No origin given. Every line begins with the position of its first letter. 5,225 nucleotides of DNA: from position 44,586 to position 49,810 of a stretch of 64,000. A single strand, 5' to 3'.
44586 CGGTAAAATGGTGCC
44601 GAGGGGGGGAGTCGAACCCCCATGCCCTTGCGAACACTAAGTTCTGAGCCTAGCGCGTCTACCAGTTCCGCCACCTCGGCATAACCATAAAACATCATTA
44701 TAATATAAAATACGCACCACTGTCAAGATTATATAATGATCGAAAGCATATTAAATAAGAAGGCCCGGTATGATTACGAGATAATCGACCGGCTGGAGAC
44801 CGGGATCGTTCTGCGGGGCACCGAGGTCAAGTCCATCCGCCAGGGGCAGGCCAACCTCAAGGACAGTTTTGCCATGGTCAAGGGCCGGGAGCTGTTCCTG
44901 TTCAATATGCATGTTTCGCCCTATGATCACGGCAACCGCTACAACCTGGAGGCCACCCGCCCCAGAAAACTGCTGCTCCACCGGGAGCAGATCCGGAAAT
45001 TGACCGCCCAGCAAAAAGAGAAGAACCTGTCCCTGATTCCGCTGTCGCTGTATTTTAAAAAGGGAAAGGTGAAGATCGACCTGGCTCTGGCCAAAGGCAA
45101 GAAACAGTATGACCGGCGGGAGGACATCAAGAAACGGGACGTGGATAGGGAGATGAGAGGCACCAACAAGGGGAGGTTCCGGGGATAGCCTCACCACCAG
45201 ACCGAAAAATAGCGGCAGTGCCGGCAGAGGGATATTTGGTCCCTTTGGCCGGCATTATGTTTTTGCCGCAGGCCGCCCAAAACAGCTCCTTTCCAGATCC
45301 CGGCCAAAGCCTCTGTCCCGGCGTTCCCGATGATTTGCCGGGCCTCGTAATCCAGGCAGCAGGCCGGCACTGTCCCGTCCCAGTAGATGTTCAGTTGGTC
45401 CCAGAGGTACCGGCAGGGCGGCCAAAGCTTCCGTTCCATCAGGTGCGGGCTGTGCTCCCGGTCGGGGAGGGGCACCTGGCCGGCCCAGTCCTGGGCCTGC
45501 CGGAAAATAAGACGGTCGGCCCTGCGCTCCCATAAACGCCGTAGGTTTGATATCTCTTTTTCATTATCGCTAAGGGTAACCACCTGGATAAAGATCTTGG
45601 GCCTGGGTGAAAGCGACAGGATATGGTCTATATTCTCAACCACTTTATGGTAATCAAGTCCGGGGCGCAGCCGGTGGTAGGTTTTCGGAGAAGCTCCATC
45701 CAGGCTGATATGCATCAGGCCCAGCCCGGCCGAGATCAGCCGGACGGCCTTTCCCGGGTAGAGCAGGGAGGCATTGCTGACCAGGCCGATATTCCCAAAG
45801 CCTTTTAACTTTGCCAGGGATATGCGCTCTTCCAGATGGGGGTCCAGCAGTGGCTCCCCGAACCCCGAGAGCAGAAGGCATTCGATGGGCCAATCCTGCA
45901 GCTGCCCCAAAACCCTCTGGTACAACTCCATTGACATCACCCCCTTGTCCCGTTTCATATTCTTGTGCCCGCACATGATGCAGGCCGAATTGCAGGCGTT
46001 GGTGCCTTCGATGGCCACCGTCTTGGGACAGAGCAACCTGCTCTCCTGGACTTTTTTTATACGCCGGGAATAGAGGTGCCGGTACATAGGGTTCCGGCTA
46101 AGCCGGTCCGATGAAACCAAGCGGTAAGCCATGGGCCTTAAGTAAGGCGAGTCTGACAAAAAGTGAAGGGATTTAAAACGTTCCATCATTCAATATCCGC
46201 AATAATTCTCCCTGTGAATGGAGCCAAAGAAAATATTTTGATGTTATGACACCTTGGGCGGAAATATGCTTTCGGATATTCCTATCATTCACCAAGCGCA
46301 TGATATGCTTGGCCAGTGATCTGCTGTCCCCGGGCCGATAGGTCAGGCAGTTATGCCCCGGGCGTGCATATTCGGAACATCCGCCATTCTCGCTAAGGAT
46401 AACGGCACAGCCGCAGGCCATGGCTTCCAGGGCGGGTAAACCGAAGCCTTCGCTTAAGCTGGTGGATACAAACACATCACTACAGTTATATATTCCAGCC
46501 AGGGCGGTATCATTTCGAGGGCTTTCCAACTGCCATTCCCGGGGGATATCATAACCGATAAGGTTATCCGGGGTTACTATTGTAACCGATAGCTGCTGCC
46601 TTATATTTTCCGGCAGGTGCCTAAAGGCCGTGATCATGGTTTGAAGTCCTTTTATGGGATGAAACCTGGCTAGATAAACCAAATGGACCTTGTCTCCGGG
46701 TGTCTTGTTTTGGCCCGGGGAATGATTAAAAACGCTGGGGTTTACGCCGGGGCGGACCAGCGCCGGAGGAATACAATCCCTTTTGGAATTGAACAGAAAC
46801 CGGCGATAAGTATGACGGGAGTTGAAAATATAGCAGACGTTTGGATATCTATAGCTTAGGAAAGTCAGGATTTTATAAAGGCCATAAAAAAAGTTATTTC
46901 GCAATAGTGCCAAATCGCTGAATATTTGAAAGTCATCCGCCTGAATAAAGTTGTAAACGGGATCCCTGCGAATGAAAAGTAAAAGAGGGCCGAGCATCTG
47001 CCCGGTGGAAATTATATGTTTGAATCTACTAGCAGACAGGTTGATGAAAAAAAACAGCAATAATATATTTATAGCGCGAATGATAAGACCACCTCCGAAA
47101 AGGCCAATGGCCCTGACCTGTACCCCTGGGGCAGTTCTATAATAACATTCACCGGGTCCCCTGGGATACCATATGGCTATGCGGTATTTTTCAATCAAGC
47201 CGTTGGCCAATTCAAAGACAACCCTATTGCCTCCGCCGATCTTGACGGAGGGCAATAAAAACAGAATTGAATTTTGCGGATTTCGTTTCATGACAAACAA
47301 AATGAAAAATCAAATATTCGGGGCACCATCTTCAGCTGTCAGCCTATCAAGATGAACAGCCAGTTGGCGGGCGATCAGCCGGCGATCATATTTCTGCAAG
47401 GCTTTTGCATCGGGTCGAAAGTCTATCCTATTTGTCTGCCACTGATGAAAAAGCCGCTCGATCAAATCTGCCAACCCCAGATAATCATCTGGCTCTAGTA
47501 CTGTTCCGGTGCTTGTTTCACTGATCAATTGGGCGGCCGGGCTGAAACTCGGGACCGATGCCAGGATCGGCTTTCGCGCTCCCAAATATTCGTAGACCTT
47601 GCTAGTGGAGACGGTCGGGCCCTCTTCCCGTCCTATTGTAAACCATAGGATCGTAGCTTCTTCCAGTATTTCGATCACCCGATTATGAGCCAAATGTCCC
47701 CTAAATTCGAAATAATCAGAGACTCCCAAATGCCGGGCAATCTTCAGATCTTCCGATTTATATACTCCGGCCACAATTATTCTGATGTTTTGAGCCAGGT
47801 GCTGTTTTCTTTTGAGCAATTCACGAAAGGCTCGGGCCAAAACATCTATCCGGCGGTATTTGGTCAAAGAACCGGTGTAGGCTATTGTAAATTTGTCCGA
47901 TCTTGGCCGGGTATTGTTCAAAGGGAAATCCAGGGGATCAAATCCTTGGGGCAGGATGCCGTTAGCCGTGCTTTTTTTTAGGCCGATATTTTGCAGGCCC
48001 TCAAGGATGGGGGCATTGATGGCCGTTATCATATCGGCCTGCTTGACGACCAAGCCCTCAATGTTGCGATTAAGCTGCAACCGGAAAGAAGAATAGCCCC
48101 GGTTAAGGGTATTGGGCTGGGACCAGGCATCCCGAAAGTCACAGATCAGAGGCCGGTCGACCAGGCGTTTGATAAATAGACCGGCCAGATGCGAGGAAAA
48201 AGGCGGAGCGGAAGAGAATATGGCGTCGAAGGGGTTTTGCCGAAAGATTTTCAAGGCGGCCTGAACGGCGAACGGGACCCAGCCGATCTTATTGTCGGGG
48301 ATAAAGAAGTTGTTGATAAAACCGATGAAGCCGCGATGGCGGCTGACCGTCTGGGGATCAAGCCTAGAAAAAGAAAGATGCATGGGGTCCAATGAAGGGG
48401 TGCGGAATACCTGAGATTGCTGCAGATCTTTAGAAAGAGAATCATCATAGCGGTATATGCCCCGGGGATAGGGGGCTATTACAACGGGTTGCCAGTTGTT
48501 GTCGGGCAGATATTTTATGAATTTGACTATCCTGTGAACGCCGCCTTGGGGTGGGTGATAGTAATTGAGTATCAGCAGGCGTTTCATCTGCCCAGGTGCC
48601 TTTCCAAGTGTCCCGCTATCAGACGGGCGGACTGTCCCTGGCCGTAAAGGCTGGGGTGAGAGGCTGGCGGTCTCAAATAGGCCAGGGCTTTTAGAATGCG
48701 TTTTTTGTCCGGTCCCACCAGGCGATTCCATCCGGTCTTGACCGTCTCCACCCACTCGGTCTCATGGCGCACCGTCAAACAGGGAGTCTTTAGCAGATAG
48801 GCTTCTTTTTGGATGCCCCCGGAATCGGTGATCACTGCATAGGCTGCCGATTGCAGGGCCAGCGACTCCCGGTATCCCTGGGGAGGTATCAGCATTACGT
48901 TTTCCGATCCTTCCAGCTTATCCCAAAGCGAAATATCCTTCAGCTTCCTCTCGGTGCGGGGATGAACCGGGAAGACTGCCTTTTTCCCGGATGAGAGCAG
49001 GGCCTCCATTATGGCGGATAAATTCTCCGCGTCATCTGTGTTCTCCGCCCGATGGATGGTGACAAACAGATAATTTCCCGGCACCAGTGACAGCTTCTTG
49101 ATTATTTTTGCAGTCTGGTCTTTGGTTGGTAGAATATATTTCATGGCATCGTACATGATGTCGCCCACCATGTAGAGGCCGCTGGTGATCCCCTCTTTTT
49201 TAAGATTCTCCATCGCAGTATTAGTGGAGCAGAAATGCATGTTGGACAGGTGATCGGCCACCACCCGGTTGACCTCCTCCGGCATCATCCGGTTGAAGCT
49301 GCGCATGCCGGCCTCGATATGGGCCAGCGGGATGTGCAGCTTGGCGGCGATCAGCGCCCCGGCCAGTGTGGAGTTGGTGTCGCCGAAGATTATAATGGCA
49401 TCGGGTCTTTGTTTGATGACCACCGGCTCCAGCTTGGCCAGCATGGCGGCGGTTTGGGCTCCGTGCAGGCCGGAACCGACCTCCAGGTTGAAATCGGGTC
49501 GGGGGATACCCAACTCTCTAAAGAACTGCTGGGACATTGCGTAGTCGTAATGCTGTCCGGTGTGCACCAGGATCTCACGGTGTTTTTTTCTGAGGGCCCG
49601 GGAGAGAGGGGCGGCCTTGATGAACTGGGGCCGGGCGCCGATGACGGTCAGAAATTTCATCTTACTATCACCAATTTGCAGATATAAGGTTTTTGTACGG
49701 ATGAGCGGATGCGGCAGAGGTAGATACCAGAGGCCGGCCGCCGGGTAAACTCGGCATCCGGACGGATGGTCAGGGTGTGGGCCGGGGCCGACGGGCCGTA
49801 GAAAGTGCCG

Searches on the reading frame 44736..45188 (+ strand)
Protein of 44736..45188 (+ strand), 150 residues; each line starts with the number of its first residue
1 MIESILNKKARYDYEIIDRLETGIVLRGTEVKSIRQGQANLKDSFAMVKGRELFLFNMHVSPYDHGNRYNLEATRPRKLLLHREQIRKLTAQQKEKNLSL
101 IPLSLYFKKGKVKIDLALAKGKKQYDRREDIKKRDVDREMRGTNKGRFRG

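Call 41: search_protein_families(library=pfam, proteins=[window:44736-45188:+], max_evalue=0.001)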
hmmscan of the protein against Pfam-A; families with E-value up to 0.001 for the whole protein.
window:44736-45188:+ (150 aa): 1 family
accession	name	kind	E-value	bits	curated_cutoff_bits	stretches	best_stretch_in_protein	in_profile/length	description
PF01668.23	SmpB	-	1e-57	194.6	27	1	6-141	3-138/143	SmpB protein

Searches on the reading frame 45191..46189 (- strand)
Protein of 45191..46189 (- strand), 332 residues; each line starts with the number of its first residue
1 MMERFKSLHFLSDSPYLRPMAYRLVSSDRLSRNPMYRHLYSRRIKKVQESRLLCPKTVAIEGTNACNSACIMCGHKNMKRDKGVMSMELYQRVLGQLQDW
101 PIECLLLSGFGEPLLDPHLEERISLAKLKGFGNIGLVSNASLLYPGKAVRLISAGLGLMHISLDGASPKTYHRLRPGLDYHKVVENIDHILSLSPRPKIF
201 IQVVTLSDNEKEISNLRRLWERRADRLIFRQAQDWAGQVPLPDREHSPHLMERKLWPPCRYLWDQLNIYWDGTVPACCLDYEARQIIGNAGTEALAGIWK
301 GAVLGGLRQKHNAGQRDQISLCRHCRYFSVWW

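Call 41: search_protein_families(library=pfam, proteins=[window:45191-46189:-], max_evalue=0.001)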
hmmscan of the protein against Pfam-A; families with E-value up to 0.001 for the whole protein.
window:45191-46189:- (332 aa): 2 families
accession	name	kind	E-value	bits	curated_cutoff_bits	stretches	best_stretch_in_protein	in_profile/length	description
PF04055.27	Radical_SAM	-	1.8e-16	61.2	29.5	1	61-216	2-162/166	Radical SAM superfamily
PF13186.11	SPASM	-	1.1e-11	45.2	21.5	1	259-325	1-66/67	Iron-sulfur cluster-binding domain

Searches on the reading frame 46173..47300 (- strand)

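Call 41: search_protein_families(library=pfam, proteins=[window:46173-47300:-], max_evalue=0.001)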
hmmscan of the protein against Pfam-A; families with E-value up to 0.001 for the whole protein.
window:46173-47300:- (375 aa): 5 families
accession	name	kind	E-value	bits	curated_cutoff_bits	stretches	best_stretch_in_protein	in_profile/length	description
PF00534.26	Glycos_transf_1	-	3.4e-26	92.3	26.4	1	196-349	7-168/172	Glycosyl transferases group 1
PF13692.12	Glyco_trans_1_4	-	1.2e-20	74.7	27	1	206-339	3-142/142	Glycosyl transferases group 1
PF20706.3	GT4-conflict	-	3.1e-08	33.5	26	1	268-311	276-319/385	Family 4 Glycosyltransferase in conflict systems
PF13524.12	Glyco_trans_1_2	-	2.7e-07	31.1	25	1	255-351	23-126/144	Glycosyl transferase-like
PF13439.12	Glyco_transf_4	-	0.00019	21.9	28.5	0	21-65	1-46/170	Glycosyltransferase Family 4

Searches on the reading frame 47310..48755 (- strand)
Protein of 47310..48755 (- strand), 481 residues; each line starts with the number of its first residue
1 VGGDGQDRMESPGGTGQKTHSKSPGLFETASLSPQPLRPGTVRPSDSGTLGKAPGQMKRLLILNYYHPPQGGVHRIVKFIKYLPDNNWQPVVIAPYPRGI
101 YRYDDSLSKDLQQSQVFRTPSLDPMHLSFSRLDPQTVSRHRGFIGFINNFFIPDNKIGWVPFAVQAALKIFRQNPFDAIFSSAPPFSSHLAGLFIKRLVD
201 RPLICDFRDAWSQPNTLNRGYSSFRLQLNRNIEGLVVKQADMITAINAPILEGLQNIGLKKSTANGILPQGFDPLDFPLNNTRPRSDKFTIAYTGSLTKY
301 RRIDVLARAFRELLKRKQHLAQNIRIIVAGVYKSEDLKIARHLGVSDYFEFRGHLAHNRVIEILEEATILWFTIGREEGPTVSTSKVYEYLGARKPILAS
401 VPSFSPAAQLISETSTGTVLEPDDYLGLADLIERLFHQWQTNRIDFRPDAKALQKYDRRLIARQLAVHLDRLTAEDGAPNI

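Call 41: search_protein_families(library=pfam, proteins=[window:47310-48755:-], max_evalue=0.001)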
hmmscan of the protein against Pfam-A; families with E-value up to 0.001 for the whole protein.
window:47310-48755:- (481 aa): 4 families
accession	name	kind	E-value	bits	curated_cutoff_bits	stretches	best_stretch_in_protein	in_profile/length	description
PF00534.26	Glycos_transf_1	-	1e-13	51.7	26.4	1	284-441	11-161/172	Glycosyl transferases group 1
PF13692.12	Glyco_trans_1_4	-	5.1e-12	46.7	27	1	289-437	2-141/142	Glycosyl transferases group 1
PF13439.12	Glyco_transf_4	-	3.3e-06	27.7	28.5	1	79-261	11-156/170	Glycosyltransferase Family 4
PF13579.12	Glyco_trans_4_4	-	3.5e-06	27.9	29.7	1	161-260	60-148/158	Glycosyl transferase 4-like domain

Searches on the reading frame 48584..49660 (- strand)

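Call 41: search_protein_families(library=pfam, proteins=[window:48584-49660:-], max_evalue=0.001)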
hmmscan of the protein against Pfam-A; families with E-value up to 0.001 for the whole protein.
window:48584-49660:- (358 aa): 1 family
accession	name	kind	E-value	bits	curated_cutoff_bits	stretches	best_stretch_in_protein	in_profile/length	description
PF02350.25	Epimerase_2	-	1.2e-101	340.6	30.6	1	25-352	5-346/347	UDP-N-acetylglucosamine 2-epimerase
